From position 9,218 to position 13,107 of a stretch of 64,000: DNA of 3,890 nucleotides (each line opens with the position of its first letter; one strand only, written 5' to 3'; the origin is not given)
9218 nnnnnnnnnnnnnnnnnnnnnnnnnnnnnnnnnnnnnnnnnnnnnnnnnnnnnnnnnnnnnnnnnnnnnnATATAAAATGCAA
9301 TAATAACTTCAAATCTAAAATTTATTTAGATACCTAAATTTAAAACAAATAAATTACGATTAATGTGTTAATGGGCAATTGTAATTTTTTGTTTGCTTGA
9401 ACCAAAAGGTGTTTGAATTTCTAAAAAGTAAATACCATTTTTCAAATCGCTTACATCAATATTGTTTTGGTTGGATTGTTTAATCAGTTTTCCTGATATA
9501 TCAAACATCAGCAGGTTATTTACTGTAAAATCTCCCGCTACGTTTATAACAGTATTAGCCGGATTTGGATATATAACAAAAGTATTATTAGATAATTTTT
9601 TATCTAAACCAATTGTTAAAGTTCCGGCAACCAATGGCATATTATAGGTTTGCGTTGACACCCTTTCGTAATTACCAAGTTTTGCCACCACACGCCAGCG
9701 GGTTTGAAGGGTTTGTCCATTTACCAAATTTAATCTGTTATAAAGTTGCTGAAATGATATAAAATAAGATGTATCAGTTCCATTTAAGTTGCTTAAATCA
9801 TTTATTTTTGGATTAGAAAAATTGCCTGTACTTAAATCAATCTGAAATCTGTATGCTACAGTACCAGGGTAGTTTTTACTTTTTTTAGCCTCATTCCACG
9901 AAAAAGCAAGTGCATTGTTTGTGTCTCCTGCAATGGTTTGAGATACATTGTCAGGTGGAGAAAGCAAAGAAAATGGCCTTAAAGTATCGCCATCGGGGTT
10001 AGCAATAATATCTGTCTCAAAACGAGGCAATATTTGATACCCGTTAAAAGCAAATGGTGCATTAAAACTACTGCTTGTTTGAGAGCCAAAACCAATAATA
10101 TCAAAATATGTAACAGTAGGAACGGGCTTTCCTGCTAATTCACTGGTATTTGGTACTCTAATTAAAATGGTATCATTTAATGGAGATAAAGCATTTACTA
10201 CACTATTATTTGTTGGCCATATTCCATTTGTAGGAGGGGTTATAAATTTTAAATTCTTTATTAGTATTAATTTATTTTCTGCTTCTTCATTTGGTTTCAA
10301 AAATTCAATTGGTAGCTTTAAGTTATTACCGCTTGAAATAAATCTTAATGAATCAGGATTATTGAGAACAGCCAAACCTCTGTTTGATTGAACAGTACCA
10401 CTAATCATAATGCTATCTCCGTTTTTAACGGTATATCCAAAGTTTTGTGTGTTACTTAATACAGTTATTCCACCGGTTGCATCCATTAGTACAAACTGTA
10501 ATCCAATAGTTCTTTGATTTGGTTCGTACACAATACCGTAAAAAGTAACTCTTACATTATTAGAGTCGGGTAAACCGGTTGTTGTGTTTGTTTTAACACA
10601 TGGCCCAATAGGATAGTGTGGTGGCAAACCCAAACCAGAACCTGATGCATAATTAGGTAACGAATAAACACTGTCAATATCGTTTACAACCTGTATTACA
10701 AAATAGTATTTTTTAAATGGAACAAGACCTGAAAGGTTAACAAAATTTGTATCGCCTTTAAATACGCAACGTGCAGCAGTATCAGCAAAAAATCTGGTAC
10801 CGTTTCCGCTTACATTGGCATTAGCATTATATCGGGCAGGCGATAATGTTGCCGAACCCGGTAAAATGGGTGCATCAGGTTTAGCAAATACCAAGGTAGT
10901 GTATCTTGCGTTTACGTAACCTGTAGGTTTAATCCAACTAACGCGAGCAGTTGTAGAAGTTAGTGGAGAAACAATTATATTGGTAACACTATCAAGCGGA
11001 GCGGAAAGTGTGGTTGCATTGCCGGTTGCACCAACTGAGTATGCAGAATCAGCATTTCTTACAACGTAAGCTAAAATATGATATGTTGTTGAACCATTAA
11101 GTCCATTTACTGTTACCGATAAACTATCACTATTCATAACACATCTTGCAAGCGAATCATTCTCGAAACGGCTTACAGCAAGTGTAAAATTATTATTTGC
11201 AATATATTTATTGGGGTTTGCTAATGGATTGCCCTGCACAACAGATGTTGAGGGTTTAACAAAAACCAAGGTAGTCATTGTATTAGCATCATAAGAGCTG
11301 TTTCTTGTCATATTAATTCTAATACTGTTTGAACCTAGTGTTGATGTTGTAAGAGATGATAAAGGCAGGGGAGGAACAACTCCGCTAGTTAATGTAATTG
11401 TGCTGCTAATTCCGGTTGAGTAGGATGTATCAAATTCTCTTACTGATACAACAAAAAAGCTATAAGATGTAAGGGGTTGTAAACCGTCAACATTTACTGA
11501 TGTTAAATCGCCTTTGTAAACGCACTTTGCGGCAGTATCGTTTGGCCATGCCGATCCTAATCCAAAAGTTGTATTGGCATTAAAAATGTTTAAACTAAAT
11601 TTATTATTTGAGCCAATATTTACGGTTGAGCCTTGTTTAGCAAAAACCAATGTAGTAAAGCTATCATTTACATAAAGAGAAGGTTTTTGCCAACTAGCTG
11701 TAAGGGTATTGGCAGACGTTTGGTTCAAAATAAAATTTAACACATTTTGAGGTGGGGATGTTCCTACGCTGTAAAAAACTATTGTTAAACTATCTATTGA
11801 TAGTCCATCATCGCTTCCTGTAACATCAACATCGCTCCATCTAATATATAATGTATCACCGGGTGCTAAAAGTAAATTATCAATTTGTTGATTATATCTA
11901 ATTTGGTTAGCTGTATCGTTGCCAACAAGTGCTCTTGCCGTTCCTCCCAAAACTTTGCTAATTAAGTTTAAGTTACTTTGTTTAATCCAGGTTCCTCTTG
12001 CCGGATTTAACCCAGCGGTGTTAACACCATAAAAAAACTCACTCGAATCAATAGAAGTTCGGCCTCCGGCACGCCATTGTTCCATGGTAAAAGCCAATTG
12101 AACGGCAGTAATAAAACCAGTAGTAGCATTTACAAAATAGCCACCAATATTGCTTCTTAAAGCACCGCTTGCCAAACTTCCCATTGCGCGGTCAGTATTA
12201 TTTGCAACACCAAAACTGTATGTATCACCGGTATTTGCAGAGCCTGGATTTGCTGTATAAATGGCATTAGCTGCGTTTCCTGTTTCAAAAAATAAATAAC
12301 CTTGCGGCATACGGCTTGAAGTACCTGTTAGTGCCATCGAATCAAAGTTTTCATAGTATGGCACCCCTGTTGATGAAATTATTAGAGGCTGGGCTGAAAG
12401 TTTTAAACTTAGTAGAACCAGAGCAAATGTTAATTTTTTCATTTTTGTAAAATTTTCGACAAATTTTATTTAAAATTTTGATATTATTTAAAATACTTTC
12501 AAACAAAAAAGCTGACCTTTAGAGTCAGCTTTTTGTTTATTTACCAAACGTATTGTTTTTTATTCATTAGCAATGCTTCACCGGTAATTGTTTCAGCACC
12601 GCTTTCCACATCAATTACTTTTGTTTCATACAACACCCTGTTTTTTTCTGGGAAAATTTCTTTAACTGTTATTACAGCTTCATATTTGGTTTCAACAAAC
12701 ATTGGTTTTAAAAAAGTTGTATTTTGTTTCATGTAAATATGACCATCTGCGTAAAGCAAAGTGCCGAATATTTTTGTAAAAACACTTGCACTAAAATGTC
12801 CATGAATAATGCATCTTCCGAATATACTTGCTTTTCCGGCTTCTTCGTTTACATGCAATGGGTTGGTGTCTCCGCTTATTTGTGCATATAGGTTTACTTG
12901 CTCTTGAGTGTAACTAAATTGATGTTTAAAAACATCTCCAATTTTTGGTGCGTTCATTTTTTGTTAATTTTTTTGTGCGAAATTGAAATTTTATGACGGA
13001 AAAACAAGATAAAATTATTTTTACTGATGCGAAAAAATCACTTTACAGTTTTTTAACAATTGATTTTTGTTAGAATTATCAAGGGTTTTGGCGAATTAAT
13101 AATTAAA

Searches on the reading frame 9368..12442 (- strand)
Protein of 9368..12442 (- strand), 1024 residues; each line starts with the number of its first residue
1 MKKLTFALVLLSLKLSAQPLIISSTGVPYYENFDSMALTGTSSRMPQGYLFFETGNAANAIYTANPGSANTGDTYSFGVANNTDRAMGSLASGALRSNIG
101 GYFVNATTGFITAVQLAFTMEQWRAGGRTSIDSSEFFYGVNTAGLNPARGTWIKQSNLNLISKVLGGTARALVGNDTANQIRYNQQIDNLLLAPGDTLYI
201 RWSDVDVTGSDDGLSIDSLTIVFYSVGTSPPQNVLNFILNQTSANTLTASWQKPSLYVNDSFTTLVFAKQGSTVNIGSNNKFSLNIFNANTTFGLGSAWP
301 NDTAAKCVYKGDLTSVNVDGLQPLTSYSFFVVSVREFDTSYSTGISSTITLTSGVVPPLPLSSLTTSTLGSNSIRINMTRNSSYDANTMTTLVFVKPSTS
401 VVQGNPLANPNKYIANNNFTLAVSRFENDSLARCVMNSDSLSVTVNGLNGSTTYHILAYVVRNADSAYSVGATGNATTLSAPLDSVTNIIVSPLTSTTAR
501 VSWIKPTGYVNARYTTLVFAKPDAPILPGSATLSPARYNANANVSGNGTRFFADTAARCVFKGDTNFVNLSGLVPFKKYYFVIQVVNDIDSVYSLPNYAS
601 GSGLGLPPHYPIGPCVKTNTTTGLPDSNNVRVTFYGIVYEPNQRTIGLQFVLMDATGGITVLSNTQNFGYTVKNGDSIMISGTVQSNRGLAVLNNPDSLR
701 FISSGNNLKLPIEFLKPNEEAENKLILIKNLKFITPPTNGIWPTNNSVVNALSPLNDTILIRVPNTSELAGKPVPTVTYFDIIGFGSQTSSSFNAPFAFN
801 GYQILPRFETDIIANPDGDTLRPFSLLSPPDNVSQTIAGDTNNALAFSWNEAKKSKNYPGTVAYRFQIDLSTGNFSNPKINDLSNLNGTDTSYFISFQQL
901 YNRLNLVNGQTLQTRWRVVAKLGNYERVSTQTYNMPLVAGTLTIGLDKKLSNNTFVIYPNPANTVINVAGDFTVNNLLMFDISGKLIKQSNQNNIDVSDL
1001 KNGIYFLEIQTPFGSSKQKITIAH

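Call 25: search_protein_families(library=pfam, proteins=[window:9368-12442:-], max_evalue=0.001)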
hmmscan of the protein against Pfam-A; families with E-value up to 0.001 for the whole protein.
window:9368-12442:- (1024 aa): 5 families
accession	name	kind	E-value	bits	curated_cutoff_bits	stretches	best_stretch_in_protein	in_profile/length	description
PF18962.6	Por_Secre_tail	-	1.8e-12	47.8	27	1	957-1022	1-75/75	Secretion system C-terminal sorting domain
PF14292.12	SusE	-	1.5e-10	41.7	25.2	1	818-918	11-105/106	SusE outer membrane protein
PF00041.27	fn3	-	4.5e-10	40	25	1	485-589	2-72/84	Fibronectin type III domain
PF16656.11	Pur_ac_phosph_N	-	1.9e-09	38.4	30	0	488-587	3-82/93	Purple acid Phosphatase, N-terminal domain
PF18942.5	DUF5689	-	6.9e-05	23.3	28.6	0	648-812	43-217/217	Family of unknown function (DUF5689)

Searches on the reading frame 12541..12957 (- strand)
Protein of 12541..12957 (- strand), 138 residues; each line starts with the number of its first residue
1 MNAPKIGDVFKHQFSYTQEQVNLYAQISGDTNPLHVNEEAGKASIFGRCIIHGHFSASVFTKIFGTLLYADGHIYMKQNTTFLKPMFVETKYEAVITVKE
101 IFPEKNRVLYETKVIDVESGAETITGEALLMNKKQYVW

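Call 4: search_protein_families(library=pfam, proteins=[window:12541-12957:-], max_evalue=1)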
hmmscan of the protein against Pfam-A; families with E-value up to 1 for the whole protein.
window:12541-12957:- (138 aa): 2 families
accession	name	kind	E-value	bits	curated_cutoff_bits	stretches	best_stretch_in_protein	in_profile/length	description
PF01575.25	MaoC_dehydratas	-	9.3e-17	61.2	27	1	10-114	10-117/123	MaoC like domain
PF13452.11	FAS1_DH_region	-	0.0067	17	22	1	16-55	14-53/132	FAS1-like, dehydratase domain region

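Call 5: search_protein_families(library=ncbifam, proteins=[window:12541-12957:-], max_evalue=1)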
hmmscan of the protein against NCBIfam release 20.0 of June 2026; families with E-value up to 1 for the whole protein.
window:12541-12957:- (138 aa): 5 families
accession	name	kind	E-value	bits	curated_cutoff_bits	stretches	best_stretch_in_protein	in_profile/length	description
NF006045.0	PRK08190.1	subfamily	5.3e-19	68.4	282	1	5-131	15-140/467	bifunctional enoyl-CoA hydratase/phosphate acetyltransferase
TIGR02278.1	PaaN-DH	equivalog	3.8e-07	28.7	562.8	1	5-108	529-635/664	phenylacetic acid degradation bifunctional protein PaaZ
NF010246.0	PRK13693.1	equivalog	1.8e-05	24.7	203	1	7-90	12-95/142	(3R)-hydroxyacyl-ACP dehydratase subunit HadB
NF040620.1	fused_HadA_HadB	exception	0.0026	17.3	350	1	19-97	215-292/329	fused (3R)-hydroxyacyl-ACP dehydratase subunits HadA/HadB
NF040624.1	HadA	equivalog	0.08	13.2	180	1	14-105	11-109/144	(3R)-hydroxyacyl-ACP dehydratase subunit HadA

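Call 69: search_solved_structures(query=window:12541-12957:-, max_evalue=0.00001)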
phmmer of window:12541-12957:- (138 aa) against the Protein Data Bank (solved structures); distinct sequences matched with E-value up to 0.00001: 3.
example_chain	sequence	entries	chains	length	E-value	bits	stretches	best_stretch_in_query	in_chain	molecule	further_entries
1iq6_A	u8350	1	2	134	2e-13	54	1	16-130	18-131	(R)-SPECIFIC ENOYL-COA HYDRATASE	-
3ir3_A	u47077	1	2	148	5.4e-13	52.6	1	5-100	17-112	3-hydroxyacyl-thioester dehydratase 2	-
5cpg_A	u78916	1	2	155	8.3e-13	52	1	6-133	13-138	(R)-specific enoyl-CoA hydratase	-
